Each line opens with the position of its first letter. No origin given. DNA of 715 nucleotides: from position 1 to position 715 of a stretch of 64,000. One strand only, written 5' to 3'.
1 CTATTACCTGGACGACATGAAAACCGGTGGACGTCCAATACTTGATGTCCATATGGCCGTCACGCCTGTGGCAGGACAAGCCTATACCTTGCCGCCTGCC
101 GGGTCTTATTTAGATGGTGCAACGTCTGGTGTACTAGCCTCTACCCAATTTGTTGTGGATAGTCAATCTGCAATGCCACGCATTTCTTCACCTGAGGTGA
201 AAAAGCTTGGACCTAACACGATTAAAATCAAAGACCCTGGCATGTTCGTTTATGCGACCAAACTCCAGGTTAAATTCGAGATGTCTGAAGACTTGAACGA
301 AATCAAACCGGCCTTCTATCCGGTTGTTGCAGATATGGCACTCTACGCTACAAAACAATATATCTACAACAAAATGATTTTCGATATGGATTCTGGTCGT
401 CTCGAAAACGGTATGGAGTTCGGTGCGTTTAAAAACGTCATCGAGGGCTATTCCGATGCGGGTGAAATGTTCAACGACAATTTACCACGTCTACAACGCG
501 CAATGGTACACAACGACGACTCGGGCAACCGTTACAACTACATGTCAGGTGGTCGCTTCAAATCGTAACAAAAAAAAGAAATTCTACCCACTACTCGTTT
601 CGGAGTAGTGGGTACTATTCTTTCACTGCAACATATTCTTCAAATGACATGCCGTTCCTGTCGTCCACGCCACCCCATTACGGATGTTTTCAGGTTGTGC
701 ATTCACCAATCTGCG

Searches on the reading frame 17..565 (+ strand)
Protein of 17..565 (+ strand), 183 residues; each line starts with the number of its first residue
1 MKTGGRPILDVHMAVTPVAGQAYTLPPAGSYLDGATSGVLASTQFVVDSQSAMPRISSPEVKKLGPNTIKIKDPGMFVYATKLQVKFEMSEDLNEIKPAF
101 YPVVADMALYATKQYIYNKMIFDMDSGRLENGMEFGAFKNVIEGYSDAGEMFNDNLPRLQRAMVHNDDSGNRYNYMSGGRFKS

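Call 36: find_related_loci(query=window:17-565:+, collection=viral_contigs, flank=3500)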
Query window:17-565:+ (183 aa) in viral_contigs; peptide patterns used: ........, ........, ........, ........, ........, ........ (x = any residue, [..] = any of these).
11 stretches matched a pattern; 11 encode a relative of the query (tblastn E <= 1e-3); 10 distinct loci.
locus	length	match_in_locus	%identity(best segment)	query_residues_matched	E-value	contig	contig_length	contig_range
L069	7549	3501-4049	100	1-183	3e-124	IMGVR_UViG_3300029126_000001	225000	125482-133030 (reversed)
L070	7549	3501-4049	96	1-183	2e-118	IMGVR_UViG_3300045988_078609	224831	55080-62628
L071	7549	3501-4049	96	1-183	2e-118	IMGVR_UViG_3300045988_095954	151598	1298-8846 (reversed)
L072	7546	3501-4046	77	2-183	8e-98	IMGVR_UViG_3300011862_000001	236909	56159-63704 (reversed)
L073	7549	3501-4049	76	1-183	6e-97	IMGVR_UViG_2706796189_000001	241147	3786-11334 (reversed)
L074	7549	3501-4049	73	1-183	7e-95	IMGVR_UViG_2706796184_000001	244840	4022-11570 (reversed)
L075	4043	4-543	68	3-182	2e-86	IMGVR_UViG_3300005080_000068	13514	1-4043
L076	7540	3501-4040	68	3-182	5e-86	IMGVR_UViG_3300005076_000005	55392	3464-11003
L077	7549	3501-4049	99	1-183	5e-123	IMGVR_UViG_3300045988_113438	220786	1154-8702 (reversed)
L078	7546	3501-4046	77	2-183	4e-100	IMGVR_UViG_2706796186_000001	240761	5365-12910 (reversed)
